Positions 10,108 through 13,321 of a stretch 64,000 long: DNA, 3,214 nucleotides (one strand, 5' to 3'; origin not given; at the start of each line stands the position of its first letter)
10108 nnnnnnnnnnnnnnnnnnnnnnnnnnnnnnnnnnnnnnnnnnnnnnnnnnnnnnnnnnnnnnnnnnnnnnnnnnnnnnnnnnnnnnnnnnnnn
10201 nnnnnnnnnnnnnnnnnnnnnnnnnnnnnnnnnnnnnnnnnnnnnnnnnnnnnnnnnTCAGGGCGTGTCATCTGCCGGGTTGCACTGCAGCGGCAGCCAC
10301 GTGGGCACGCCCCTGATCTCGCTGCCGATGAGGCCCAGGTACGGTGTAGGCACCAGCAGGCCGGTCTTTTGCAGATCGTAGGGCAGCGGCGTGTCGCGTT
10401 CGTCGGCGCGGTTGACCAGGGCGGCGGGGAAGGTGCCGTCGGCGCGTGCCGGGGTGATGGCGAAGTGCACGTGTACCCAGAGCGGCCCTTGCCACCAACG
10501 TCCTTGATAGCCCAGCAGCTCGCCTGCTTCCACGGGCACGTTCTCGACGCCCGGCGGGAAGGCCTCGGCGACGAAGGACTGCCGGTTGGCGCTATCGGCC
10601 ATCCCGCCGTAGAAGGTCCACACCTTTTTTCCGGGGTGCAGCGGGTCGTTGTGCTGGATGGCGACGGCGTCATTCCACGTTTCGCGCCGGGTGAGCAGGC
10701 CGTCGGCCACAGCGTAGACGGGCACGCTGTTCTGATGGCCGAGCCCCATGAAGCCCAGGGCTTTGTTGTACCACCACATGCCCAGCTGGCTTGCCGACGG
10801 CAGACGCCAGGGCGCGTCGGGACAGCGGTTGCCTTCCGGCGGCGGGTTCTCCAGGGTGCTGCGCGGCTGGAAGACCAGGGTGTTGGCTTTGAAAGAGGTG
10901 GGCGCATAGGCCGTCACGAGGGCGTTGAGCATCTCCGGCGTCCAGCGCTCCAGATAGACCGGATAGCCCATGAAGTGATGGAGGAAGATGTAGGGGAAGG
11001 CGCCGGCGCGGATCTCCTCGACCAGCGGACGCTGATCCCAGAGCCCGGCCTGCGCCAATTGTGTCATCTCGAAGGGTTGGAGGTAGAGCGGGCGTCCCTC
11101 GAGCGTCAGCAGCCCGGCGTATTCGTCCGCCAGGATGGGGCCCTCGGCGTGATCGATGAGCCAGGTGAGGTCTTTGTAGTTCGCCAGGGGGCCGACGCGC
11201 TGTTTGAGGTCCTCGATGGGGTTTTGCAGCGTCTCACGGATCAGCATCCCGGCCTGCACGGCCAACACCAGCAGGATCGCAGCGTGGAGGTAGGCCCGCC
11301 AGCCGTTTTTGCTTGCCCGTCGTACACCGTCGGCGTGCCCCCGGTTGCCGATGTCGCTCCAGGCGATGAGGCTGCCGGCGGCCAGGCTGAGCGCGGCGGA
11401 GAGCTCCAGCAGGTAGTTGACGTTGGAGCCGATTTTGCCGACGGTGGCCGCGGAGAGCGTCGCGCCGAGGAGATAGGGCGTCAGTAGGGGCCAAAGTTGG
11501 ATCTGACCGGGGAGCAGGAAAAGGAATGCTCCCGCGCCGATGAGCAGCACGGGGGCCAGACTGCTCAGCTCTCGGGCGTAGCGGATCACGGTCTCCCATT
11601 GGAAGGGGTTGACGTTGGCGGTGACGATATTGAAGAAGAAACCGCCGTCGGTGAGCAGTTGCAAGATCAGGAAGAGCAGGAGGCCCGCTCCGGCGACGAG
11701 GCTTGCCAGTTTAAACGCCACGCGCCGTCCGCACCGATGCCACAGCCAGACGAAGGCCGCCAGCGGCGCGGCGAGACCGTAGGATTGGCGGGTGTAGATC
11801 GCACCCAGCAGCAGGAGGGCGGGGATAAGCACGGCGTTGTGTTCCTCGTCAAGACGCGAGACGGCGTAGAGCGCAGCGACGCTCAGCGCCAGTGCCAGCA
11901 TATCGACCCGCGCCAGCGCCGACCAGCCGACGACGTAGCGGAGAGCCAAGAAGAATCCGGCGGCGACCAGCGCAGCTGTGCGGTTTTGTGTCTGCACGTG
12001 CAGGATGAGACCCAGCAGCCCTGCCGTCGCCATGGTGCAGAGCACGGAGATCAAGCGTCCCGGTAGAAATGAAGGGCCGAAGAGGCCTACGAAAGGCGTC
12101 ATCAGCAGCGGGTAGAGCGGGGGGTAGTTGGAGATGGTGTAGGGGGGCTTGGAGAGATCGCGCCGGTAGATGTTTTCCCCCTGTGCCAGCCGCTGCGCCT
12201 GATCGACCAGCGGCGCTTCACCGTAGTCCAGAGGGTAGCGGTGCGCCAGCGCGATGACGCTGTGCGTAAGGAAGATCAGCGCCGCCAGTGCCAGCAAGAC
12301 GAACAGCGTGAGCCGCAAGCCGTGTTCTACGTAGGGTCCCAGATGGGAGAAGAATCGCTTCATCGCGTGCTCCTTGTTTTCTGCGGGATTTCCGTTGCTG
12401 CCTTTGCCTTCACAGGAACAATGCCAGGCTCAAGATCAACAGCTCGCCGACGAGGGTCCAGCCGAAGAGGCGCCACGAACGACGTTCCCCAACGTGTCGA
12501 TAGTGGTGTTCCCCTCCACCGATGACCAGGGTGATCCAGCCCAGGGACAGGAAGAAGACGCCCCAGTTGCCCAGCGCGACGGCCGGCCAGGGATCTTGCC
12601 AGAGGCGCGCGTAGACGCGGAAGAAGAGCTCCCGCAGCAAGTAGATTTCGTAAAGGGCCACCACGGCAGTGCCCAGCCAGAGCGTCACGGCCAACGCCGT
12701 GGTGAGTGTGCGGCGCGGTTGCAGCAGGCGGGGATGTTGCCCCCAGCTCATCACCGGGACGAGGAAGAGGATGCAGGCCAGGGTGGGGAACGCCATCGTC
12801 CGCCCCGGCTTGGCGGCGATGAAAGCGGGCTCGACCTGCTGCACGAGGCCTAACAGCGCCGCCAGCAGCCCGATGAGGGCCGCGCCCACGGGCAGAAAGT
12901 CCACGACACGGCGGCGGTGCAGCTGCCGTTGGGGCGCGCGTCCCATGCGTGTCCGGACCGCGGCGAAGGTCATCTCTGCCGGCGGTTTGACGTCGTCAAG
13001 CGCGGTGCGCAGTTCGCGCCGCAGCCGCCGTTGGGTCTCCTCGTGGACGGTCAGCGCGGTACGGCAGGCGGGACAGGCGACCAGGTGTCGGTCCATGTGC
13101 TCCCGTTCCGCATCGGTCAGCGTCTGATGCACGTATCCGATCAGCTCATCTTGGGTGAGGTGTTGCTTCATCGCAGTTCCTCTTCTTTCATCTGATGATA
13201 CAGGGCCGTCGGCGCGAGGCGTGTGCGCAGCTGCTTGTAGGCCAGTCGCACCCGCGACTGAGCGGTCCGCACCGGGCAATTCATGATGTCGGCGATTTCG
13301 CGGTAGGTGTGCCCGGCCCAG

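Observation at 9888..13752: ECF sigma / zf-HC2 anti-sigma operon with a paralogous tri-TM 'GGGE(Y/H)HY(G/R)HVGE' domain used twice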

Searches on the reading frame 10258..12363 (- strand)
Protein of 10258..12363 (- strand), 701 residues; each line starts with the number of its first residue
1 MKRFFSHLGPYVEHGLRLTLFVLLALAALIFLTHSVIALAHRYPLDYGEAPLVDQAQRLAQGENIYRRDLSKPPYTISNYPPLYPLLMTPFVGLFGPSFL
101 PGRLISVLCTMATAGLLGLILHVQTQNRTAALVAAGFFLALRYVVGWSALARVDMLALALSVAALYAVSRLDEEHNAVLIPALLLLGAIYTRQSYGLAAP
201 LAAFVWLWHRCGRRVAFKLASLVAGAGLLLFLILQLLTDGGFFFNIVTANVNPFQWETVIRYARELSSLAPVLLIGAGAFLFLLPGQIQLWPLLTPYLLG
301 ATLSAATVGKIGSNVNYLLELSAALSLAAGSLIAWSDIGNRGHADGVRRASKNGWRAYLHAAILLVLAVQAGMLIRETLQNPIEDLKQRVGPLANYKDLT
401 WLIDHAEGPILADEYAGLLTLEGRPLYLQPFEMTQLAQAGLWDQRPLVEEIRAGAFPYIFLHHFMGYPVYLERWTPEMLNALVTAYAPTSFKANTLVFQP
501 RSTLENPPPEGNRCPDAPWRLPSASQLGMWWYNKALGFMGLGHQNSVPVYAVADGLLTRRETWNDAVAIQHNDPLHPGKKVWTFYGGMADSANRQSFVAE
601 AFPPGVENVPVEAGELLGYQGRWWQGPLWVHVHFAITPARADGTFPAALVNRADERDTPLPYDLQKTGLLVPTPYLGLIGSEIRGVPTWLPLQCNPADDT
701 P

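Call 4: search_protein_families(library=pfam, max_evalue=1, proteins=[window:10258-12363:-])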
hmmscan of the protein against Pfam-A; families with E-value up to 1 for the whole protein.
window:10258-12363:- (701 aa): 1 family
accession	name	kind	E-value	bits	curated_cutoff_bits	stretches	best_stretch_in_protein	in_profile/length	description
PF13231.12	PMT_2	-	3.8e-08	34.1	26.1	1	81-232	3-155/160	Dolichyl-phosphate-mannose-protein mannosyltransferase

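Call 6: search_protein_families(library=ncbifam, max_evalue=1, proteins=[window:10258-12363:-])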
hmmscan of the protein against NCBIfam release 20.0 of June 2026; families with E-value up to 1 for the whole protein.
window:10258-12363:- (701 aa): 2 families
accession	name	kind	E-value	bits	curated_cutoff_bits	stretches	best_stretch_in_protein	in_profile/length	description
TIGR03663.1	TIGR03663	subfamily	0.0011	18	126.25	1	85-180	56-150/435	flippase activity-associated protein Agl23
NF047440.1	LA3751_2_3_fam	subfamily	0.0096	14.8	200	1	77-255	78-260/460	LA_3751/LA_3752 family putative glycosyltransferase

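Call 17: search_solved_structures(query=window:10258-12363:-, max_evalue=1, show_alignments=2)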
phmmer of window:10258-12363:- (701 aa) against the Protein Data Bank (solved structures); distinct sequences matched with E-value up to 1: 1.
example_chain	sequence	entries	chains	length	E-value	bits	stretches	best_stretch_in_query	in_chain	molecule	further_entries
9l0a_I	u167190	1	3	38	0.36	12.3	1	93-125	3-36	Photosystem I reaction center subunit VIII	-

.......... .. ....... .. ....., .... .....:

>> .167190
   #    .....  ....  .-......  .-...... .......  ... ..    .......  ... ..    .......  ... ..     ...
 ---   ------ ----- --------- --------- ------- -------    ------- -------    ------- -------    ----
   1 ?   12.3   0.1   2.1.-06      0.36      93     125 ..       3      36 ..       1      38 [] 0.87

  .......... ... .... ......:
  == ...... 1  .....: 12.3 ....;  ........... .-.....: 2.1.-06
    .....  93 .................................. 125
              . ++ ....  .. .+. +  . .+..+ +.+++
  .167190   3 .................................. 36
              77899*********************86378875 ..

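Call 38: find_homologous_proteins(query=window:10258-12363:-, max_evalue=0.00001)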
Query window:10258-12363:- (701 aa): 932 proteins with E <= 0.00001 among 8000 candidates; the best 120 are listed.
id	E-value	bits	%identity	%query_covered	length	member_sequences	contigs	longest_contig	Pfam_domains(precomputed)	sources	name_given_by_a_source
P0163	0.0e+0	1601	100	100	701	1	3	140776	PF13231.13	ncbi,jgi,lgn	ncbi:MAG: glycosyltransferase family 39 protein [Anaerolineae bacterium]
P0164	0.0e+0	1277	79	99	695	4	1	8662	PF13231.13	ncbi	-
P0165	0.0e+0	1244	77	99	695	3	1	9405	PF13231.13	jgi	jgi:4-amino-4-deoxy-L-arabinose transferase-like glycosyltransferase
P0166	1.4e-280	951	61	99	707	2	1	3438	-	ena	-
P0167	1.1e-276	938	60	99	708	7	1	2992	-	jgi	jgi:hypothetical protein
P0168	1.9e-274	931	59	99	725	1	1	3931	PF13231.13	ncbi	ncbi:MAG: hypothetical protein ACLFTI_12635 [Anaerolineales bacterium]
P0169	1.1e-273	928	60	99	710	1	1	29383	-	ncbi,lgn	-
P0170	4.9e-269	913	59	99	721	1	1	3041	-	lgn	-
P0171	1.1e-253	862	57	100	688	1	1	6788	PF13231.13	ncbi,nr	ncbi:MAG: glycosyltransferase family 39 protein [Chloroflexota bacterium]|nr:glycosyltransferase fam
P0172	1.3e-249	849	57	100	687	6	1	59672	PF13231.13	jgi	-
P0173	1.4e-246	839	56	99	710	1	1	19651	PF13231.13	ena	-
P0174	1.5e-246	838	56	99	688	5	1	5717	PF13231.13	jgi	-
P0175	2.0e-246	838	56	100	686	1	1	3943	PF13231.13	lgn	-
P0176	2.2e-246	838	56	99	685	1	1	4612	PF13231.13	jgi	-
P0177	1.7e-244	832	56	99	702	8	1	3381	PF13231.13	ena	-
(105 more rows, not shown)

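Call 40: search_solved_structures(query=A3, max_evalue=1, show_alignments=3)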
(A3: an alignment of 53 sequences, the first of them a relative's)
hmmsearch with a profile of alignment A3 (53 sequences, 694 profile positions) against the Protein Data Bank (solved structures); distinct sequences matched with E-value up to 1: 0.

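Call 49: predict_structure(alignment_id=A3)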
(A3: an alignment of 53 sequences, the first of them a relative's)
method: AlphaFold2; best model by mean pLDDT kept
length: 701 residues; sequences in the alignment: 53
mean_pLDDT: 89.3   pTM: 0.88
mean pLDDT of the five models: 89.3, 88.5, 87.6, 86.9, 85.7
residues with pLDDT >= 90: 480; 70-90: 159; 50-70: 51; < 50: 11
segments of 3 or more residues with pLDDT < 50: 348-351, 698-701
pLDDT, mean of each block of 10 residues (from residue 1): 74 93 98 96 91 94 92 91 94 96 97 98 95 98 95 96 96 77 96 92 96 95 96 94 87 88 94 95 87 96 92 81 98 87 50 75 97 96 87 88 94 89 91 90 95 96 76 91 90 88 68 76 86 86 89 97 96 95 95 91 97 96 68 93 94 92 93 82 64 59 36
secondary structure, 60 per line:
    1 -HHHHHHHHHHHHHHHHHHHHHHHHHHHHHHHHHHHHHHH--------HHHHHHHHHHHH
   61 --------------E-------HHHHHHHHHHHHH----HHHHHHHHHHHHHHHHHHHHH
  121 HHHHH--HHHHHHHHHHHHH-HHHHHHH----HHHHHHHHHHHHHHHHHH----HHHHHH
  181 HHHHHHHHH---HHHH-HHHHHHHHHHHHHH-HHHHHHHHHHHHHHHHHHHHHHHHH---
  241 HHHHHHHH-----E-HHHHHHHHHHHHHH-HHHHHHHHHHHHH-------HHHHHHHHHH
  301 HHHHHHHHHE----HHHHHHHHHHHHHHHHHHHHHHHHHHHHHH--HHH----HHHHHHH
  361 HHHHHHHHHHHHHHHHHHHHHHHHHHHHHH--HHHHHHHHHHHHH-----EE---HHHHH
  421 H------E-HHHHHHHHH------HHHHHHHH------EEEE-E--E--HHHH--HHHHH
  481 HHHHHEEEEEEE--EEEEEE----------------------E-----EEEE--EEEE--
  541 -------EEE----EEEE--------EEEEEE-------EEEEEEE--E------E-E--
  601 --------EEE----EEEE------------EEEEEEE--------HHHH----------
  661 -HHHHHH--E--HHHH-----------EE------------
elements in order (helices of 4 or more, strands of 3 or more residues): H2-40 H49-60 H83-95 H100-125 H128-140 H142-148 H153-170 H175-189 H193-196 H198-211 H213-237 H241-248 H256-269 H271-283 H291-309 H315-344 H354-390 H393-405 H416-421 H430-438 H445-452 E459-462 H470-473 H476-485 E486-492 E495-500 E529-532 E535-538 E548-550 E555-558 E567-572 E580-586 E609-611 E616-619 E632-638 H647-650 H662-667 H673-676

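Call 51: fold_search(model_id=the predicted structure, library=pdb)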
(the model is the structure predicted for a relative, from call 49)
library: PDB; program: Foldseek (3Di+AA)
matches with E <= 10: 524; with E <= 0.001: 12
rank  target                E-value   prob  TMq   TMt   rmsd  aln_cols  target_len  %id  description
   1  5ezm                  8.2e-08  1.00  0.44  0.55  13.4       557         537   14  Crystal Structure of ArnT from Cupriavidus metallidurans in the apo state (released 2016-02-17)
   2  5f15                  1.3e-07  1.00  0.45  0.55  13.5       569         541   13  Crystal Structure of ArnT from Cupriavidus metallidurans bound to Undecaprenyl phosphate (released 2016-02-17)
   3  8age_A                1.2e-06  1.00  0.46  0.49  10.1       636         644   12  Structure of yeast oligosaccharylransferase complex with acceptor peptide bound (released 2022-12-07)
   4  9i5k_A                1.1e-04  1.00  0.33  0.45   8.8       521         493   14  Structure of the Chaetomium thermophilum Pmt4 homodimer (C2 symmetry) (released 2025-12-24)
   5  3waj                  1.4e-04  1.00  0.38  0.34  12.8       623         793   12  Crystal structure of the Archaeoglobus fulgidus oligosaccharyltransferase (O29867_ARCFU) complex with Zn and sulfate (released 2013-10-30)
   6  9s6t_A                1.7e-04  1.00  0.39  0.53   7.8       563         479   12  Ternary cryo-EM structure of chicken ALG12 with Dol25-PP-GlcNAc2Man7, Dol25-P-Man, and Fab (released 2026-03-18)
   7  9s6u_A                1.9e-04  1.00  0.38  0.46   7.1       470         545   13  Ternary cryo-EM structure of human ALG9 with Dol25-PP-GlcNAc2Man8, Dol25-P-Man and Fab (released 2026-03-18)
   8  9s6s_A                2.4e-04  1.00  0.40  0.50   8.3       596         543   13  Ternary cryo-EM structure of human ALG9 with Dol25-PP-GlcNAc2Man6, Dol25-P-Man and Fab (released 2026-03-18)
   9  3rce_A                3.4e-04  1.00  0.40  0.41   9.9       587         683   11  Bacterial oligosaccharyltransferase PglB (released 2011-06-15)
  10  9dlh                  5.1e-04  1.00  0.37  0.42   5.7       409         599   15  donor substrate analog-bound AftB (released 2025-06-25)
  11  5ogl_A                6.9e-04  1.00  0.41  0.40   9.2       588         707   12  Structure of bacterial oligosaccharyltransferase PglB in complex with an acceptor peptide and an lipid-linked oligosac (released 2017-10-25)
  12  9k2v_A                9.7e-04  0.90  0.14  0.11  27.9       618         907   13  Cyanophage A4 pre-ejectosome (released 2025-04-09)
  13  9wno_A                1.1e-03  1.00  0.28  0.44  15.4       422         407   18  Cryo-EM structure of Candida glabrata GPI mannosyltransferase I bound to Dol-P-Man (released 2025-12-03)
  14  7zlh_A                1.8e-03  1.00  0.36  0.38  11.8       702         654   11  Cryo-EM structure of C-mannosyltransferase CeDPY19, in apo state, bound to CMT2-Fab and anti-Fab nanobody (released 2023-01-11)
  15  7zli_A                2.0e-03  1.00  0.36  0.38  11.2       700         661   12  Cryo-EM structure of C-mannosyltransferase CeDPY19, in complex with Dol25-P-Man and bound to CMT2-Fab and anti-Fab nan (released 2023-01-11)
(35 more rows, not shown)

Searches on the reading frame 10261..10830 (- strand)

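Call 16: search_protein_families(library=pfam, max_evalue=10, proteins=[window:10261-10830:-])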
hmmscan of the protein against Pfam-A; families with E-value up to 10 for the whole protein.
seq(190 aa): 1 family
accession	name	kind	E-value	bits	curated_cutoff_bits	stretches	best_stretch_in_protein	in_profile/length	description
PF07732.21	Cu-oxidase_3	-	0.057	13.9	21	0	93-141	68-116/119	Multicopper oxidase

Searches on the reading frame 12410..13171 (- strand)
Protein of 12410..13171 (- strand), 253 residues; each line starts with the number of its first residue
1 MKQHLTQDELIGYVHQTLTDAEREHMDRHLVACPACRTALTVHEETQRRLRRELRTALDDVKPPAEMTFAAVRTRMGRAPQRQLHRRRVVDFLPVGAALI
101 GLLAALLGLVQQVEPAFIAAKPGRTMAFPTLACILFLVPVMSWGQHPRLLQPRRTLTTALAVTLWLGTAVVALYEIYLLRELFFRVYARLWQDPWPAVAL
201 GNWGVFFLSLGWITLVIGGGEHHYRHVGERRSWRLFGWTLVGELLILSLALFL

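Call 4: search_protein_families(library=pfam, max_evalue=1, proteins=[window:12410-13171:-])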
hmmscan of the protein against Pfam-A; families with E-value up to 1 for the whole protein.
window:12410-13171:- (253 aa): 3 families
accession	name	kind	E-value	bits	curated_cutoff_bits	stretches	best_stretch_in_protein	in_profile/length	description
PF13490.11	zf-HC2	-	2.3e-05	24.8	22.2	1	7-37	5-35/35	Putative zinc-finger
PF05650.16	DUF802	-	0.028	15.3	22.6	1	37-60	17-40/53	Domain of unknown function (DUF802)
PF24441.1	DUF7560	-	0.15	12.3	27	1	26-50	1-25/44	Family of unknown function (DUF7560)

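Call 6: search_protein_families(library=ncbifam, max_evalue=1, proteins=[window:12410-13171:-])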
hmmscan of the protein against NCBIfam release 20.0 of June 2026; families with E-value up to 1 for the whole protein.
window:12410-13171:- (253 aa): 4 families
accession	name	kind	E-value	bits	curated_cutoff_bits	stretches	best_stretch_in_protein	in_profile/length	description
NF052375.1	antisigma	equivalog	2.4e-07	31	100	1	10-111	2-105/217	anti-sigma factor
NF010501.0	PRK13920.1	subfamily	0.0034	17.1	225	1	13-122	11-109/213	putative anti-sigmaE protein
TIGR03988.1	antisig_RsrA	equivalog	0.017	15.2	62.5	1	8-52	7-51/77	mycothiol system anti-sigma-R factor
NF052368.1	antisigmaE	subfamily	0.054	13.3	50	1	17-38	18-39/48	anti-sigma factor family protein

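Call 7: find_homologous_proteins(query=window:12410-13171:-, max_evalue=0.01)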
Query window:12410-13171:- (253 aa): 5 proteins with E <= 0.01 among 8000 candidates.
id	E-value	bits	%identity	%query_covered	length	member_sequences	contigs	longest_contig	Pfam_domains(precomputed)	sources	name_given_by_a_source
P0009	2.5e-165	566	100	100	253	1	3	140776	-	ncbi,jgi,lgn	ncbi:MAG: anti-sigma factor family protein [Anaerolineae bacterium]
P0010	2.3e-124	432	77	96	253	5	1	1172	PF13490.12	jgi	jgi:hypothetical protein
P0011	9.7e-97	342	62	96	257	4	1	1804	PF13490.12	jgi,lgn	jgi:hypothetical protein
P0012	5.5e-55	205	44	95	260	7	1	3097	PF13490.12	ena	-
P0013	8.0e-47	178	42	100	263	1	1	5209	-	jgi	jgi:hypothetical protein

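Call 11: find_encoding_contigs(protein=P0013, flank=10000, max_places=3)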
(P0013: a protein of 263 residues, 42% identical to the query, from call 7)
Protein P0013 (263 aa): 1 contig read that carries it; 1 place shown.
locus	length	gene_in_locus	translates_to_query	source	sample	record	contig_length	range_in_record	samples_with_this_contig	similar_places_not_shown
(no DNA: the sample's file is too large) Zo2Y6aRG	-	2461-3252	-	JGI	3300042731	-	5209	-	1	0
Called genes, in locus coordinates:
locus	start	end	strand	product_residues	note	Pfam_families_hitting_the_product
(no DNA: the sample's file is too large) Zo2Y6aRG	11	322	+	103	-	PF01895:PhoU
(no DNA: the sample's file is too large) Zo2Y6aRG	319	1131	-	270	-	PF05096:Glu_cyclase_2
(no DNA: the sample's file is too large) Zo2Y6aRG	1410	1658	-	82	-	-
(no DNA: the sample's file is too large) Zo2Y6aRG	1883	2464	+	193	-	PF07638:Sigma70_ECF (weak), PF04542:Sigma70_r2, PF08281:Sigma70_r4_2, PF04545:Sigma70_r4, PF13384:HTH_23 (weak)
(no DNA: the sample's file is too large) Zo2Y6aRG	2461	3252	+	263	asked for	-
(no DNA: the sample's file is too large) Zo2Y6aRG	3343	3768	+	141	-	-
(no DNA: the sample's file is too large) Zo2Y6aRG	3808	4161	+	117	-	-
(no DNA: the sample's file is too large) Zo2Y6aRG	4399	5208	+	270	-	?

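Call 71: search_protein_families(library=pfam, alignment_id=A5, max_evalue=0.01)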
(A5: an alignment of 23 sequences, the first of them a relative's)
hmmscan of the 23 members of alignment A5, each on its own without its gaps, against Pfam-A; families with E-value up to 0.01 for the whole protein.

A. member 1, P0009 (253 aa): 1 family
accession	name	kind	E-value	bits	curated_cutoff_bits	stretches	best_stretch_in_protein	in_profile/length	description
PF13490.11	zf-HC2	-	2.3e-05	24.8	22.2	1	7-37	5-35/35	Putative zinc-finger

B. families by the number of members that match (of 23 scanned): 2 families
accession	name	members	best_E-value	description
PF13490.11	zf-HC2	23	2.1e-09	Putative zinc-finger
PF04588.18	HIG_1_N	1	0.0057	Hypoxia induced protein conserved region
